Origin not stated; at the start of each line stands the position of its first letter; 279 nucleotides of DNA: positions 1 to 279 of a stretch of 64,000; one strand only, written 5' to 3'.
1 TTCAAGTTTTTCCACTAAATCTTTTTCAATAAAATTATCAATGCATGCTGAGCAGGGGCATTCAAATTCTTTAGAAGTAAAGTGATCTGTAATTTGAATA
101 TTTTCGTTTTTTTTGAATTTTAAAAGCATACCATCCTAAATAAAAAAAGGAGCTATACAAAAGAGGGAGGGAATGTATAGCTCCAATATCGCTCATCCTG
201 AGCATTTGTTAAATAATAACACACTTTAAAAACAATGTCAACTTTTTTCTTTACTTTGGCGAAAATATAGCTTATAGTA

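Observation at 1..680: Early control region: duplicated sigma70 promoters rightward, divergent promoter-to-terminator sRNA leftward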

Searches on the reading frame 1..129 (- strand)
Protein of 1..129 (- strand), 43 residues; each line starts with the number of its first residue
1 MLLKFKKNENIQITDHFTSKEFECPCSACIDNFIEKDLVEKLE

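Call 14: search_protein_families(library=phrogs, proteins=[window:1-129:-], max_evalue=0.01)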
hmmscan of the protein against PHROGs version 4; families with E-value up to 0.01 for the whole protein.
window:1-129:- (43 aa): 1 family
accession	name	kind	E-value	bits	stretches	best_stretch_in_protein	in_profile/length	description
phrog_894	-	lysis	2.5e-06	27.7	1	5-43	38-79/389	endolysin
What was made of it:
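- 1..129 (-): 5' end of the endolysin gene. The full protein is 134 aa (Peptidase_M15_3) and runs off the left end of the window. It is the first gene of the leftward operon. phrog_894 endolysin, E = 2.5e-6 (call 14).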

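Call 15: search_protein_families(library=pfam, proteins=[window:1-129:-], max_evalue=0.01)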
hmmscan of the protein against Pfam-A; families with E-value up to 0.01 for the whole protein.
window:1-129:- (43 aa): 0 families
